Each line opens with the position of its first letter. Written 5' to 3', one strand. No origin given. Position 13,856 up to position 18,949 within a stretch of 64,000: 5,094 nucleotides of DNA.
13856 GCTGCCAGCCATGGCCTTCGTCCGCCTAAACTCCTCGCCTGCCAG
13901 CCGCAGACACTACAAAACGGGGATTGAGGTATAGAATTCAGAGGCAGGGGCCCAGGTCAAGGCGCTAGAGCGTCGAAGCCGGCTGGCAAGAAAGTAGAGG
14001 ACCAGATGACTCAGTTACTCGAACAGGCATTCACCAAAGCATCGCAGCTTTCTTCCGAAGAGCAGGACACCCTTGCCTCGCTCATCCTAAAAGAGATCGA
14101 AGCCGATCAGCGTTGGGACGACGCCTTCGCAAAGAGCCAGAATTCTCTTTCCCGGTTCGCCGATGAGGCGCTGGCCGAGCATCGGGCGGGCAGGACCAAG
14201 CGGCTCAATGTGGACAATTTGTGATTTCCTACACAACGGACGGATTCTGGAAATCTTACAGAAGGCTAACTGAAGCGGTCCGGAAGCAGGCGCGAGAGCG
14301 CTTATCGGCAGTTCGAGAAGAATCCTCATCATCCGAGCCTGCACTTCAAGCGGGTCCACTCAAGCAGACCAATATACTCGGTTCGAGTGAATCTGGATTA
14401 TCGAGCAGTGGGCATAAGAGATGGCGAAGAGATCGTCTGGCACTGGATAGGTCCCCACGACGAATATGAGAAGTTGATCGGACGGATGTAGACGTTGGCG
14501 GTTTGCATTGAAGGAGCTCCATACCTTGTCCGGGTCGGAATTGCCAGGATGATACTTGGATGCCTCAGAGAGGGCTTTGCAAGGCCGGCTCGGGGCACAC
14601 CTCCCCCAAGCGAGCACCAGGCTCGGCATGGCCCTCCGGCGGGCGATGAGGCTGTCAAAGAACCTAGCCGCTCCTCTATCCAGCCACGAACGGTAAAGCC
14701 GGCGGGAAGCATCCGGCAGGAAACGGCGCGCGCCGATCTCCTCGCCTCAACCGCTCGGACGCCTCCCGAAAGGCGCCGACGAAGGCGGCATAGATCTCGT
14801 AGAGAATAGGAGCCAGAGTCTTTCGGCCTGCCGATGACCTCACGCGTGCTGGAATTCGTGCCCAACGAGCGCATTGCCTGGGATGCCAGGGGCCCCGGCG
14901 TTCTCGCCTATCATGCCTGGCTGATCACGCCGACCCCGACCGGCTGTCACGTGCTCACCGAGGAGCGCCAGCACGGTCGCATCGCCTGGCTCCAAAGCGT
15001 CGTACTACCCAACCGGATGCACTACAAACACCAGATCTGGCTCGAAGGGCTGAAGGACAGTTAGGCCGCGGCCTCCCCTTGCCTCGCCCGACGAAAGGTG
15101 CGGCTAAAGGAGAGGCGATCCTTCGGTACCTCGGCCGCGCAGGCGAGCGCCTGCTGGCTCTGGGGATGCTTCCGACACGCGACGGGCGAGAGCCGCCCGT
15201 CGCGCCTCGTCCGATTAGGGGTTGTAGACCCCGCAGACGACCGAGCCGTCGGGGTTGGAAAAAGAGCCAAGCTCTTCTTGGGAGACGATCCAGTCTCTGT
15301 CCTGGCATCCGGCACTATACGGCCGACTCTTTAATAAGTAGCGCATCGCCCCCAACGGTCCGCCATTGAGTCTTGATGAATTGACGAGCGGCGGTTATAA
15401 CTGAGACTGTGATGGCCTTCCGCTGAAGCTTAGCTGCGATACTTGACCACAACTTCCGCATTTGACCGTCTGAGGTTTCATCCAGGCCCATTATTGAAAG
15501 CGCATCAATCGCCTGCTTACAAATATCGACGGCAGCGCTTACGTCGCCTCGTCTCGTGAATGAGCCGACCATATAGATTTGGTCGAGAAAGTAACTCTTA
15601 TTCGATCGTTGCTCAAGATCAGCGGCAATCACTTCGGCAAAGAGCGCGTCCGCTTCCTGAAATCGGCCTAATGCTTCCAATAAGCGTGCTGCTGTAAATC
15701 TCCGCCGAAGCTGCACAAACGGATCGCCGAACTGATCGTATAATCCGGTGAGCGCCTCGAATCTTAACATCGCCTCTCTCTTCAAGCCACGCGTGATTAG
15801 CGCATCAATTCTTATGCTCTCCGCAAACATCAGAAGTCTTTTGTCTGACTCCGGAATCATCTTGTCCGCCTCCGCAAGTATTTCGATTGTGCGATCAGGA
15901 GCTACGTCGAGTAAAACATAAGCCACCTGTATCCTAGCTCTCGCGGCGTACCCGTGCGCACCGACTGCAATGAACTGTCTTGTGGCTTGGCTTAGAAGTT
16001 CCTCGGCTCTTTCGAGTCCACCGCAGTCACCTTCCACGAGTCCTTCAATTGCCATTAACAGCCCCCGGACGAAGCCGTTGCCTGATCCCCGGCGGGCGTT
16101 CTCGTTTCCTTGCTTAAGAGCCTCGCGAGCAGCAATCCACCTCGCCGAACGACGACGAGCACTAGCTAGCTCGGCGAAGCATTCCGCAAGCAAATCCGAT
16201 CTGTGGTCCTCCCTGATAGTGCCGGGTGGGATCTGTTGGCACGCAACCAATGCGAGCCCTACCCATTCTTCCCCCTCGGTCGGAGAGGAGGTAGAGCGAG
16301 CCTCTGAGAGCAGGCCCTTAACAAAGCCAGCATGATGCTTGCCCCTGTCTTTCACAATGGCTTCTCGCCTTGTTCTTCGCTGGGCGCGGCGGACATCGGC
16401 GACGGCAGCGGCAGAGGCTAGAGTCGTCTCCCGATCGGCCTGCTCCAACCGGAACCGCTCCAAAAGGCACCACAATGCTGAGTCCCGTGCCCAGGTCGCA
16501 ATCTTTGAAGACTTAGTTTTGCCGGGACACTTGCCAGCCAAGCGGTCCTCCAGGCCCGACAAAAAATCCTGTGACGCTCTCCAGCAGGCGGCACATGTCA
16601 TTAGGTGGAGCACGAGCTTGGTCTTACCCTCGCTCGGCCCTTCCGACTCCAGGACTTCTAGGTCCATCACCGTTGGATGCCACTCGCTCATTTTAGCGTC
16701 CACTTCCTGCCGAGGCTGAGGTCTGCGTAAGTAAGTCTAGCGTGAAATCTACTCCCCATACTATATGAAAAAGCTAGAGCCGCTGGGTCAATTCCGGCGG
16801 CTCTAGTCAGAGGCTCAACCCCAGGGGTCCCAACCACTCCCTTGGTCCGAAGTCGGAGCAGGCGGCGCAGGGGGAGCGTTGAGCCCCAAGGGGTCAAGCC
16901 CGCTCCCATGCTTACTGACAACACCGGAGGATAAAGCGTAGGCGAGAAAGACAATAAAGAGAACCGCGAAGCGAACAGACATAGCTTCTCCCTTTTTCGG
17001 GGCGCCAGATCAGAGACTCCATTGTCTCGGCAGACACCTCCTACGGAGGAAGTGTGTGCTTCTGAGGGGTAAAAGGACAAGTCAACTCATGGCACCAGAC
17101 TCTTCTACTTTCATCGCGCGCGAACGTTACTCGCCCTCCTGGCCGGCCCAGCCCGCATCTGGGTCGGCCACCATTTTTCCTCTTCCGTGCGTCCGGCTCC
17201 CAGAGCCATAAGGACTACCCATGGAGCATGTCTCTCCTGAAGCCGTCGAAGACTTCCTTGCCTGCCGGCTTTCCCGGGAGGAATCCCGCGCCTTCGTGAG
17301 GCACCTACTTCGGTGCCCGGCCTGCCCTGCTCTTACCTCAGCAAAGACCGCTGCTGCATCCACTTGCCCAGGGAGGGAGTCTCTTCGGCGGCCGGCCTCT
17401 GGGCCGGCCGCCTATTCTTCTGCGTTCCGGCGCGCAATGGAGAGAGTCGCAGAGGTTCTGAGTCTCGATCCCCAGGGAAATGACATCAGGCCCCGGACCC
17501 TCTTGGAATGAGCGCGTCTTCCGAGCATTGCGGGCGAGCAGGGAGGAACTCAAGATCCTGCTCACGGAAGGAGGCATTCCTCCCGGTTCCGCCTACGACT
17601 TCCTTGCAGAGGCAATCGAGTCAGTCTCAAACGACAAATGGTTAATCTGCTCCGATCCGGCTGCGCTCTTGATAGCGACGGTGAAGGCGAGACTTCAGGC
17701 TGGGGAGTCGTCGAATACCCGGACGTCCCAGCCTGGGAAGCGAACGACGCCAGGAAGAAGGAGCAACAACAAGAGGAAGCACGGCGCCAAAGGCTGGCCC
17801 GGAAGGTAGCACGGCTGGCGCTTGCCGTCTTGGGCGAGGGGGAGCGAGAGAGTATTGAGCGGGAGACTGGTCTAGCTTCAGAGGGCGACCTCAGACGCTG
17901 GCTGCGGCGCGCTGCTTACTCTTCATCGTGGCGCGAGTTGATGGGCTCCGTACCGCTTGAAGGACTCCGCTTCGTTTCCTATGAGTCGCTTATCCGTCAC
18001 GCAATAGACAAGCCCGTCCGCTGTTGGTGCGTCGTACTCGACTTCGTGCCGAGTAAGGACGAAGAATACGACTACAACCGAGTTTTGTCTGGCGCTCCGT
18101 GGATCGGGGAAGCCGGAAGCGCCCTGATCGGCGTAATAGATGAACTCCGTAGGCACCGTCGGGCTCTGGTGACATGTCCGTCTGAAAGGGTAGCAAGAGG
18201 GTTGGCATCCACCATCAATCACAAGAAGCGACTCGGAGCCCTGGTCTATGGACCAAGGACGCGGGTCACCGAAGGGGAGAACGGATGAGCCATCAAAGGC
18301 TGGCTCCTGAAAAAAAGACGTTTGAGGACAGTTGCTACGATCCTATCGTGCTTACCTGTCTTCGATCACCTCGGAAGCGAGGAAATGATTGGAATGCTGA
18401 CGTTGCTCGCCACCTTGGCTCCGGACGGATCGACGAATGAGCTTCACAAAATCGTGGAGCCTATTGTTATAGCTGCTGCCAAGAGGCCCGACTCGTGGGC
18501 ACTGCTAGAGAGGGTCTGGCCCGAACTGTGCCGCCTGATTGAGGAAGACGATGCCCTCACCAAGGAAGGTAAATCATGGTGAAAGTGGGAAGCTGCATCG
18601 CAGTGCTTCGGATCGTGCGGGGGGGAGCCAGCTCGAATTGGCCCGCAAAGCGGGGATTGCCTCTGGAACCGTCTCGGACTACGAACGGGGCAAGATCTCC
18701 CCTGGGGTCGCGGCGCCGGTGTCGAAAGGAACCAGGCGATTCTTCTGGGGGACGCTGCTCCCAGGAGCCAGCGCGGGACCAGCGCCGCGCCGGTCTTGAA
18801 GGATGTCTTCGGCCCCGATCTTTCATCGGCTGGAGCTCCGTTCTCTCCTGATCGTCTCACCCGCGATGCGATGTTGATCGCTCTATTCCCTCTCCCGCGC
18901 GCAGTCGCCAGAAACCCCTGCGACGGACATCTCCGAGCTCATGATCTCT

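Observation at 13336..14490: Degenerate toxin-antitoxin modules with toxins knocked out and an antitoxin intact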

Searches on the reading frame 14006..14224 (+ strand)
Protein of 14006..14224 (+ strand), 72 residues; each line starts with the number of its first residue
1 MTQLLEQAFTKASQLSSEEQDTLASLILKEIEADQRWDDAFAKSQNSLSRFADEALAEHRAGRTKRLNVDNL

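Call 10: search_protein_families(library=pfam, proteins=[window:14006-14221:+], max_evalue=1)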
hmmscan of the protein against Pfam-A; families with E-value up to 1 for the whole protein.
seq(72 aa): 0 families

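Call 19: find_encoding_contigs(protein=window:14006-14224:+, flank=10000, max_places=10)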
Protein window:14006-14224:+ (72 aa): 1 contig read that carries it; 1 place shown.
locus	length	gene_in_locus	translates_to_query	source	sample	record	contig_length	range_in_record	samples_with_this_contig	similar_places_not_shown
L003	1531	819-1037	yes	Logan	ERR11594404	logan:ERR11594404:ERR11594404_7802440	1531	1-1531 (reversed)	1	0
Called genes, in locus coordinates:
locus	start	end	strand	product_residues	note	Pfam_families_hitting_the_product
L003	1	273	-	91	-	?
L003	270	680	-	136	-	-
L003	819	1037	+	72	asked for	-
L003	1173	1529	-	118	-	?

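Call 20: search_protein_families(library=ncbifam, proteins=[window:14006-14221:+], max_evalue=1)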
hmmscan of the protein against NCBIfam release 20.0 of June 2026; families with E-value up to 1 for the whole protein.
seq(72 aa): 0 families

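Call 43: search_solved_structures(query=window:14006-14221:+, max_evalue=10)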
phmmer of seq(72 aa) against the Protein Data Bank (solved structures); distinct sequences matched with E-value up to 10: 0.

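Call 70: list_cluster_members(proteins=[window:14006-14221:+])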
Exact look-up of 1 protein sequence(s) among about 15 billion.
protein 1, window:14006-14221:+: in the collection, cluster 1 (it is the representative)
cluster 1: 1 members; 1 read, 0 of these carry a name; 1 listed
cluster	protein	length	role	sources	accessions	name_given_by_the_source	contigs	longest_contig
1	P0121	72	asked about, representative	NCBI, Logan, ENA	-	-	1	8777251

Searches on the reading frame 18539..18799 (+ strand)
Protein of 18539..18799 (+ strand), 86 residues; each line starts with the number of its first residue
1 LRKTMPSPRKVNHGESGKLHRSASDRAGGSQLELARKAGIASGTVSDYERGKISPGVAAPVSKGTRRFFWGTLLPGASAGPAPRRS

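Call 38: search_protein_families(library=pfam, proteins=[window:18539-18799:+], max_evalue=0.01)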
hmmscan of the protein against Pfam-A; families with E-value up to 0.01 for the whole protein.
window:18539-18799:+ (86 aa): 3 families
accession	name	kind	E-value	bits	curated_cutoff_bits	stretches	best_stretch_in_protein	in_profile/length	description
PF01381.28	HTH_3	-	1.6e-06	28.5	23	1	27-57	8-38/55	Helix-turn-helix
PF13560.12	HTH_31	-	0.00062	20.5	27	1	25-57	11-44/64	Helix-turn-helix domain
PF15943.11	YdaS_toxin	-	0.00065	19.9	30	1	28-66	8-48/65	Bacterial toxin YdaS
